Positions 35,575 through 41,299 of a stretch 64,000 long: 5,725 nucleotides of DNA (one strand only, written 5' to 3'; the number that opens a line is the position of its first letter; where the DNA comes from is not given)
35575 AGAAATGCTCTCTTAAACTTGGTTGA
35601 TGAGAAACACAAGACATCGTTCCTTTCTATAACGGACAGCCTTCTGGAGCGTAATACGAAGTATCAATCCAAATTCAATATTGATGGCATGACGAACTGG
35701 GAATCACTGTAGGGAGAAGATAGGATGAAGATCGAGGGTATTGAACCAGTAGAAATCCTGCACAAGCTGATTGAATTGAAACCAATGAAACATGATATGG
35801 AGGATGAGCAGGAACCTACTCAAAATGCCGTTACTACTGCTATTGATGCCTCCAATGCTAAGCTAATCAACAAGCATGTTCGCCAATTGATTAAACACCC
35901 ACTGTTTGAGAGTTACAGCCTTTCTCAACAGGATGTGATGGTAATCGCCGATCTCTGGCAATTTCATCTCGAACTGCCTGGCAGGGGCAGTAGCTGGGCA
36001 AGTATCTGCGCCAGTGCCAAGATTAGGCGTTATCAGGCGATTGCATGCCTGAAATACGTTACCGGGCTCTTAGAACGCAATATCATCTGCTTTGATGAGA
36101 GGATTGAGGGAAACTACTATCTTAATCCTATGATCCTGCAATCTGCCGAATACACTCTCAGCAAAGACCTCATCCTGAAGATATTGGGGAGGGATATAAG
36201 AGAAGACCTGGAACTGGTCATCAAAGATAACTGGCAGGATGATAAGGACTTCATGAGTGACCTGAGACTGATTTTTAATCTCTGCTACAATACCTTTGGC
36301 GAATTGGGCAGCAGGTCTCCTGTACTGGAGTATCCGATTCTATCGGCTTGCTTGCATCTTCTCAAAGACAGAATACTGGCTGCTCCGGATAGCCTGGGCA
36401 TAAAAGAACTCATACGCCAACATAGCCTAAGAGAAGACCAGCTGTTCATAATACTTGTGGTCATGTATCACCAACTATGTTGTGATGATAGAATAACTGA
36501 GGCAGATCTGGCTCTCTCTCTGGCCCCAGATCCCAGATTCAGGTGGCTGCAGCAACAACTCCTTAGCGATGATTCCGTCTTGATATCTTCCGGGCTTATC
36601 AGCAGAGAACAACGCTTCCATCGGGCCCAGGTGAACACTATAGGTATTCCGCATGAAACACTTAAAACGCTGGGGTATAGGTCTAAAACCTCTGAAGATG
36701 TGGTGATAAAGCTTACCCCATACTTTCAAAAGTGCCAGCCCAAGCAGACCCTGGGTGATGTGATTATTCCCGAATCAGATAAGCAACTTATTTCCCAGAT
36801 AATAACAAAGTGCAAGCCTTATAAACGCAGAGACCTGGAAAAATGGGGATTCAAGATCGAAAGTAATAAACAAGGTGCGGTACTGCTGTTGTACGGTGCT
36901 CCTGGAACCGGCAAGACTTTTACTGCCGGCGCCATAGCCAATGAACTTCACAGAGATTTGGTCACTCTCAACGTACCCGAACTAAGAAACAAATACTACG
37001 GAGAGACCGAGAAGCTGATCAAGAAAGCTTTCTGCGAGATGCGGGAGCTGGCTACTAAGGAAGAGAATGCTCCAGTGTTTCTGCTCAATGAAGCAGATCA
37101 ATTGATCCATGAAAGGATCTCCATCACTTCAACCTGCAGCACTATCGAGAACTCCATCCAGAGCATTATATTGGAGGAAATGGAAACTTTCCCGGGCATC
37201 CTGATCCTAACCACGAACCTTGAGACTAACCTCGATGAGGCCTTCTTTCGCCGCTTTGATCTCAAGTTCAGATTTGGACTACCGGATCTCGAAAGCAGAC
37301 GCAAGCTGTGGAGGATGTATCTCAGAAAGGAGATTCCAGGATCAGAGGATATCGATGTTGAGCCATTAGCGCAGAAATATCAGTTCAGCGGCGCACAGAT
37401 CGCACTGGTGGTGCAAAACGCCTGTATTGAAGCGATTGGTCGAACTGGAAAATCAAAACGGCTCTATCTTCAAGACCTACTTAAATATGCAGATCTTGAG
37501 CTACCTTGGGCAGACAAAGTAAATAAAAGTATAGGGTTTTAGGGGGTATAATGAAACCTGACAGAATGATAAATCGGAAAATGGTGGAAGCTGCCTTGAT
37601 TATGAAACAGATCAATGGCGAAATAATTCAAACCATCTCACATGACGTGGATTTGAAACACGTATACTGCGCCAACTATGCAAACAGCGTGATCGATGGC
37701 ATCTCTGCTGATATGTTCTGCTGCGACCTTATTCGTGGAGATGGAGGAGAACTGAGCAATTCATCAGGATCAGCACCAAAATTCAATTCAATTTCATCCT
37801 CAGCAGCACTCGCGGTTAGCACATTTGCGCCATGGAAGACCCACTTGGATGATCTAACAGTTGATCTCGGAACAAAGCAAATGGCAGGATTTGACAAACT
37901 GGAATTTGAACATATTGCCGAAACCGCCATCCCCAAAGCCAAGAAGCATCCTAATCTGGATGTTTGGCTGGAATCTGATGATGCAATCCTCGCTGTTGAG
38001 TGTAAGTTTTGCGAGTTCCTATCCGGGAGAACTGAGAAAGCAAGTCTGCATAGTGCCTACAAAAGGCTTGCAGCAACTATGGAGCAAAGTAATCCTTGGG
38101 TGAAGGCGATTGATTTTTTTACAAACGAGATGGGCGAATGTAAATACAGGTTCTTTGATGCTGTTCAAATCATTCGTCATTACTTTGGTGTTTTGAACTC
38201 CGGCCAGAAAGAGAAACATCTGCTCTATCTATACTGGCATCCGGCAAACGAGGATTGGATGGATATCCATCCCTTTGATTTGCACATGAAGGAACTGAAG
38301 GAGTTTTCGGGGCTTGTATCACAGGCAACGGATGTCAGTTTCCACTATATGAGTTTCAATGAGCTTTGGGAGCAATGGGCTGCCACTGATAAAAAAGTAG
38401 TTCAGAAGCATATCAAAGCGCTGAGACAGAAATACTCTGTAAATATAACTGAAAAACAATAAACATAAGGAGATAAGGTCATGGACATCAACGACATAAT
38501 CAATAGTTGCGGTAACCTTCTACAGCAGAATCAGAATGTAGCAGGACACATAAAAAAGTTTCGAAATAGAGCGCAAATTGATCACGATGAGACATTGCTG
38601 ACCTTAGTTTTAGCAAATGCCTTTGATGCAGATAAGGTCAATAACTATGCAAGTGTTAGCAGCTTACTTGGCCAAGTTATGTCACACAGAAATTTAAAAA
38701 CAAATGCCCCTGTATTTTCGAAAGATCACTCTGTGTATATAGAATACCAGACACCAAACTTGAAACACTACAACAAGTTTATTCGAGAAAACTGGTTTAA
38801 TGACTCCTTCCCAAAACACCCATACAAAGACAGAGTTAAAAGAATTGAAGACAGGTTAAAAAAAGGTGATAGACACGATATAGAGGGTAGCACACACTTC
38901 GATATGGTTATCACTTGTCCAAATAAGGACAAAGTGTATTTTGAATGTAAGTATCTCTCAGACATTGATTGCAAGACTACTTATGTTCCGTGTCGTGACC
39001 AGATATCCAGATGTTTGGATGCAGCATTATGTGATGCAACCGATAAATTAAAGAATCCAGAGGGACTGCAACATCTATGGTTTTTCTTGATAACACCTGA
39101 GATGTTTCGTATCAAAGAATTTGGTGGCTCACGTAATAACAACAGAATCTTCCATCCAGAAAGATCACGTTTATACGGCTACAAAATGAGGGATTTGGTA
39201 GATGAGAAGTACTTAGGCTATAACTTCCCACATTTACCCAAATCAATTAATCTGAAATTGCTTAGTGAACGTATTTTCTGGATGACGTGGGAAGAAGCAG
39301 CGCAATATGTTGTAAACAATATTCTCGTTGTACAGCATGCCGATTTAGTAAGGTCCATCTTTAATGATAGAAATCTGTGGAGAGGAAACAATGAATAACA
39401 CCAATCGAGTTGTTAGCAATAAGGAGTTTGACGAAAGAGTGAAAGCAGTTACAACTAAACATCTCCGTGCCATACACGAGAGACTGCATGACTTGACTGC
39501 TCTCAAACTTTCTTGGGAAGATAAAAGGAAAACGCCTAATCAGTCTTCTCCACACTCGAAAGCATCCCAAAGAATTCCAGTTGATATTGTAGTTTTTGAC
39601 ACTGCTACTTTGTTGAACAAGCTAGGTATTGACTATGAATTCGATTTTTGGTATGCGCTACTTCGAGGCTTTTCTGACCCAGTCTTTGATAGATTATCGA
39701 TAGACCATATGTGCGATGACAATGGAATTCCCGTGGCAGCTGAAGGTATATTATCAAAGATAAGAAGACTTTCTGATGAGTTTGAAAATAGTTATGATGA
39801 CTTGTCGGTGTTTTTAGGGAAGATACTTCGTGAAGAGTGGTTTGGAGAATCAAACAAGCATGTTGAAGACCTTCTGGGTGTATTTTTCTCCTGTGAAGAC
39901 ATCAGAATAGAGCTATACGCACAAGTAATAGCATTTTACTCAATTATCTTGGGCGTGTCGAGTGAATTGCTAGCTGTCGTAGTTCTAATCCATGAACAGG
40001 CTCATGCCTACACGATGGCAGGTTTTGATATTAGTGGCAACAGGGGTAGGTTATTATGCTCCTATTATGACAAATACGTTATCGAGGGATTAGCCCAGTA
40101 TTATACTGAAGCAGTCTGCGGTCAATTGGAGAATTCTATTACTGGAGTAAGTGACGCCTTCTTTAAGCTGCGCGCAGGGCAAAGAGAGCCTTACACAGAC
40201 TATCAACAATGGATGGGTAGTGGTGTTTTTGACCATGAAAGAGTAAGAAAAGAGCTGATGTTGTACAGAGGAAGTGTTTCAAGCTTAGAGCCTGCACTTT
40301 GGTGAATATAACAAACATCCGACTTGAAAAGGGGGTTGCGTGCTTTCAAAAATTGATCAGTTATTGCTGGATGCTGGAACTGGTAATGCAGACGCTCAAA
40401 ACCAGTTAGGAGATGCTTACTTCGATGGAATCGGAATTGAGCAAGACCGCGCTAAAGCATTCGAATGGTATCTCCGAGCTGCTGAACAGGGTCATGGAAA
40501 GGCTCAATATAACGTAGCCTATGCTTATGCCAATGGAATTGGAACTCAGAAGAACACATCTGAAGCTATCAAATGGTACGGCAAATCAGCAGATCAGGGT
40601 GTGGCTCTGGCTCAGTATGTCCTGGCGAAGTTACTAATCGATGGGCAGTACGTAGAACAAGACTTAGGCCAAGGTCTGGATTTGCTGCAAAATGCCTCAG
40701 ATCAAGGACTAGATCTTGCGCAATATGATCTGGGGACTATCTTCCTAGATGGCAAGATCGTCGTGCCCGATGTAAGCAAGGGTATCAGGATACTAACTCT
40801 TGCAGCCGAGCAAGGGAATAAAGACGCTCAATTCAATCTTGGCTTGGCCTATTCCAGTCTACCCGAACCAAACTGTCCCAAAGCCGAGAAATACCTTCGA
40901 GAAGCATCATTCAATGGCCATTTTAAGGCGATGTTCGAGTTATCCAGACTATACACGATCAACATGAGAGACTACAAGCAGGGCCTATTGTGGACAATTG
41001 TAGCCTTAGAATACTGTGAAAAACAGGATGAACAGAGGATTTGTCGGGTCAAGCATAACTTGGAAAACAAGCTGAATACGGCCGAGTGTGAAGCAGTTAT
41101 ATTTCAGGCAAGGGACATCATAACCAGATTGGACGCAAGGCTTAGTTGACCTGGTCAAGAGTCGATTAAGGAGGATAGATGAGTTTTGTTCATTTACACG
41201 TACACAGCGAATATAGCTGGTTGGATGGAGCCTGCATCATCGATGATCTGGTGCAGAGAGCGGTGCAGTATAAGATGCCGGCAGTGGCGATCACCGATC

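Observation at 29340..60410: Mu-type transposon without phage genes, delimited by TIRs and a CCGTT duplication, acting as a defence-gene carrier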

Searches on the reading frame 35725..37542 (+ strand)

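Call 7: search_protein_families(library=pfam, proteins=[window:35725-37542:+], max_evalue=0.01)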
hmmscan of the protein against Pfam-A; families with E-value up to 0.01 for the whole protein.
window:35725-37542:+ (605 aa): 9 families
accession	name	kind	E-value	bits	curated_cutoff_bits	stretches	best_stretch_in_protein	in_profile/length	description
PF00004.35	AAA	-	2.9e-25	89.7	21.2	1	387-518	1-130/131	ATPase family associated with various cellular activities (AAA)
PF13401.12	AAA_22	-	0.00019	22.2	27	1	383-428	4-46/130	AAA domain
PF13191.12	AAA_16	-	0.00044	21.2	32.6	1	384-420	24-63/167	AAA ATPase domain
PF17862.7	AAA_lid_3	-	0.0006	19.8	27.2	1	542-584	1-42/45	AAA+ lid domain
PF06414.18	Zeta_toxin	-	0.0011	18.9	22.3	1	379-424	11-58/199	Zeta toxin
PF04851.21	ResIII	-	0.0014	19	22.5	1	363-459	4-96/164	Type III restriction enzyme, res subunit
PF09848.15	SLFN-g3_helicase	-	0.0028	17.4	24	1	385-482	2-111/354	Schlafen group 3, DNA/RNA helicase domain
PF24883.2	NPHP3_N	-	0.0039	17.8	24.8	1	379-411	17-49/164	Nephrocystin 3, N-terminal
PF00910.28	RNA_helicase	-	0.0093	16.9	21.5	0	388-416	2-27/105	RNA helicase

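Call 11: search_protein_families(library=padloc, proteins=[window:35725-37542:+], max_evalue=0.001)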
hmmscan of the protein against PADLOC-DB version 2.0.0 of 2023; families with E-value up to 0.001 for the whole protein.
window:35725-37542:+ (605 aa): 7 families
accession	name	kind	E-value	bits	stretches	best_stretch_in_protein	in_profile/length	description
PDLC02196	IetA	-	1.7e-26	91.5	1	336-574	81-305/374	-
PDLC04232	IetA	-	3.8e-20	70.5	1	321-552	60-277/330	-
PDLC02195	IetA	-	2e-17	61.6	1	371-566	129-312/395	-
PDLC00914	TRIP13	-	1.5e-13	48.9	1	383-535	70-233/302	TRIP13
PDLC00915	TRIP13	-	3.6e-11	41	1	386-533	65-224/302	TRIP13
PDLC04231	IetA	-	1.4e-08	32.9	1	386-522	119-249/262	-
PDLC03838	DolB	-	4.9e-06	24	1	376-417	158-199/375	-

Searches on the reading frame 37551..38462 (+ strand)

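Call 7: search_protein_families(library=pfam, proteins=[window:37551-38462:+], max_evalue=0.01)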
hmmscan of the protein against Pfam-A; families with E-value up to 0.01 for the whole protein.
window:37551-38462:+ (303 aa): 2 families
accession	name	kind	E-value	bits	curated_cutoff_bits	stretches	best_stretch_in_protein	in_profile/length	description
PF22558.3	REase-ARP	-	8.3e-21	75.2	27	1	78-295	63-269/270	Restriction Endonuclease associating with ARP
PF20796.3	PDDEXK_13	-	0.00046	20.1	27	1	81-178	85-191/290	PD-(D/E)XK nuclease superfamily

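Call 11: search_protein_families(library=padloc, proteins=[window:37551-38462:+], max_evalue=0.001)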
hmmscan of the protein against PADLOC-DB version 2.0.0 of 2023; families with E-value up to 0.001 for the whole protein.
window:37551-38462:+ (303 aa): 0 families

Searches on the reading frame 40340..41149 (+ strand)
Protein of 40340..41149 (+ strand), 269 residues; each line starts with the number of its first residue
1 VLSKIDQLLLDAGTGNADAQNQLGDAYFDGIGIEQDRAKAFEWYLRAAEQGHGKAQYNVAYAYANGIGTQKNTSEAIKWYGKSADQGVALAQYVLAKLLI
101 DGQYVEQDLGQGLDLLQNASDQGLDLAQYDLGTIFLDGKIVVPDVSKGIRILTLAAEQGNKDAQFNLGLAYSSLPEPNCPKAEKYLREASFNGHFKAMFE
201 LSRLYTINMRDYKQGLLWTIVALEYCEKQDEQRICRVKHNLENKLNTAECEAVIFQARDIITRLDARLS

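Call 8: search_protein_families(library=pfam, proteins=[window:40340-41149:+], max_evalue=0.01)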
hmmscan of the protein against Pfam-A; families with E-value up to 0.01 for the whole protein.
window:40340-41149:+ (269 aa): 2 families
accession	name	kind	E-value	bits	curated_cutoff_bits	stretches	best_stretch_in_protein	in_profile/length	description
PF08238.18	Sel1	-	1.2e-40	136.9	30.7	4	17-52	1-36/36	Sel1 repeat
PF23310.1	TPR_27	-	2.4e-07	30.8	27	0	105-136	41-72/110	Plant tetratrico peptide repeats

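Call 11: search_protein_families(library=padloc, proteins=[window:40340-41149:+], max_evalue=0.001)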
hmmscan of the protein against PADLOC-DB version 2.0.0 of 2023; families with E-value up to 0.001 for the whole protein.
window:40340-41149:+ (269 aa): 1 family
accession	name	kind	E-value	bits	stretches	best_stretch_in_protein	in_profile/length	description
PDLC00284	PtuA1|PtuA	-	3.3e-05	20.9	0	3-50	7-54/545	AAA ATPase domain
